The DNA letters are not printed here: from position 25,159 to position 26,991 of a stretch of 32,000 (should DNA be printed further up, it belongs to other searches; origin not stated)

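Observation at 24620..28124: Orphan BrxL-like AAA+ ATPase (no Lon domain, no BREX core) in a cassette with a SWIM zinc-finger protein and an MM3350/pRiA4b-ORF3-like protein: candidate undescribed system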

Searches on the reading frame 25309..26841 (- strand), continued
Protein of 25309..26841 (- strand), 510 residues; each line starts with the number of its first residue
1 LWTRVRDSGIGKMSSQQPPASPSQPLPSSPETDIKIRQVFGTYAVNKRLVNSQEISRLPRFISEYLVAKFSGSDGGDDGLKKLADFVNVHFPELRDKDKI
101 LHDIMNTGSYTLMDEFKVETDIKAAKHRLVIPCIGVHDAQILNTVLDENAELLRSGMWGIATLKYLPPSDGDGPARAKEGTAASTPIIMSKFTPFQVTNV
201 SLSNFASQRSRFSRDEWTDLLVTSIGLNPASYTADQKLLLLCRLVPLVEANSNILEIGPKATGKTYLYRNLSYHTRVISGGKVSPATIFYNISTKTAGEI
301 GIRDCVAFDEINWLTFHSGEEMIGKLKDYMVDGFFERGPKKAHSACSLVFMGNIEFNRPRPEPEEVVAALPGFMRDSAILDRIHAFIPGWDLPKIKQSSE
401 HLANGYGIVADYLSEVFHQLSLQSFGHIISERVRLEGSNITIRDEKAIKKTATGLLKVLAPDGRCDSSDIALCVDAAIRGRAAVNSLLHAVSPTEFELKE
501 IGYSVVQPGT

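Call 60: find_encoding_contigs(protein=P0018, flank=7000, max_places=1)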
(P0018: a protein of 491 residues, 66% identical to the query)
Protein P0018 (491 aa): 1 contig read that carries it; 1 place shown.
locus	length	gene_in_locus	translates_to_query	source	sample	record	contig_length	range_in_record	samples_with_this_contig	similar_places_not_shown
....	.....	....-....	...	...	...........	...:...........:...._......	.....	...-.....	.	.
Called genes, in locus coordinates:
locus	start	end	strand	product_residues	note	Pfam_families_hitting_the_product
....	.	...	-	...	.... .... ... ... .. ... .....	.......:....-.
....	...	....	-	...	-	-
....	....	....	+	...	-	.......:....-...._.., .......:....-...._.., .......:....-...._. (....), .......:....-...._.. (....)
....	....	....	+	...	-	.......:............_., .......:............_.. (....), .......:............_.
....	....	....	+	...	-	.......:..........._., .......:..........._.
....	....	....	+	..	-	-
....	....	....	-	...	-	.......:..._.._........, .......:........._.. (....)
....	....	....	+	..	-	-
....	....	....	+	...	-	-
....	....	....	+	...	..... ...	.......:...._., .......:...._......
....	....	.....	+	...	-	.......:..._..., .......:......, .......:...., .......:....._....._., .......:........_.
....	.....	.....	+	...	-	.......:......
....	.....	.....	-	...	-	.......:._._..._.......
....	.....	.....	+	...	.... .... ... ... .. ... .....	-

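Call 68: find_encoding_contigs(protein=P0001, flank=10000, max_places=3)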
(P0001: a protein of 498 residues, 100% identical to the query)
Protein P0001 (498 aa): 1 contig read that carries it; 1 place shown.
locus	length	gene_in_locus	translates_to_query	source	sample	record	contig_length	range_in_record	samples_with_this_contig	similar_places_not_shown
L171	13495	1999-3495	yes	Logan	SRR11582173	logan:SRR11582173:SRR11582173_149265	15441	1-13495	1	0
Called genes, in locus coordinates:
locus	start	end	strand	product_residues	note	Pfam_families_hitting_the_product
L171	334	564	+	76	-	-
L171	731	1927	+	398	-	-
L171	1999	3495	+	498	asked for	PF20442:BrxL_N, PF13337:BrxL_ATPase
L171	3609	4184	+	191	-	PF07929:PRiA4_ORF3, PF12251:SNAPC3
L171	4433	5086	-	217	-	PF07929:PRiA4_ORF3 (weak)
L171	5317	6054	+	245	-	-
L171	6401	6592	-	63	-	-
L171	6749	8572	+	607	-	-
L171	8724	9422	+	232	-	PF26630:DUF8203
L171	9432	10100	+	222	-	-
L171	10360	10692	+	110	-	-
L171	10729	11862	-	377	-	-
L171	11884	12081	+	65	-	-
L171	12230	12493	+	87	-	-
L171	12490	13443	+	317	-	-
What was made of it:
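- The same arrangement is seen in L171 (call 68).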

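Call 78: search_protein_families(library=pfam, proteins=[L168:4860-5921:+, L004:4248-4556:+, L010:258-560:+, L009:1332-1610:+, L169:8580-9185:-], max_evalue=0.01)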
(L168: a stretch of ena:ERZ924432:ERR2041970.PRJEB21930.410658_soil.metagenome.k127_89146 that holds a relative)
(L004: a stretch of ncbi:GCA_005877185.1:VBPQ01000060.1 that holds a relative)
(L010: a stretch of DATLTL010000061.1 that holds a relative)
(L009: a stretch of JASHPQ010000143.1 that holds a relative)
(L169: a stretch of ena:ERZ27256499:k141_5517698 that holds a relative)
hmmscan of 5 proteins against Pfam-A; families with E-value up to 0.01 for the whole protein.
L168:4860-5921:+ (353 aa): 2 families
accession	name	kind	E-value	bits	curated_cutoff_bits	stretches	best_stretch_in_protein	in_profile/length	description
PF25174.1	Beta-prop_THOC3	-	9.8e-05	21.9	305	0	114-200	21-108/272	THOC3 beta-propeller domain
PF13360.13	PQQ_2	-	0.00038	20.6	27.6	0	38-119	151-230/233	Outer membrane protein assembly factor BamB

L004:4248-4556:+ (102 aa): 0 families

L010:258-560:+ (100 aa): 0 families

L009:1332-1610:+ (92 aa): 0 families

L169:8580-9185:- (201 aa): 1 family
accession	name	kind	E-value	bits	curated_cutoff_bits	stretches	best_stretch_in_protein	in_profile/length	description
PF16760.10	CBM53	-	0.009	16.7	27.6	0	129-179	12-53/57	Starch/carbohydrate-binding module (family 53)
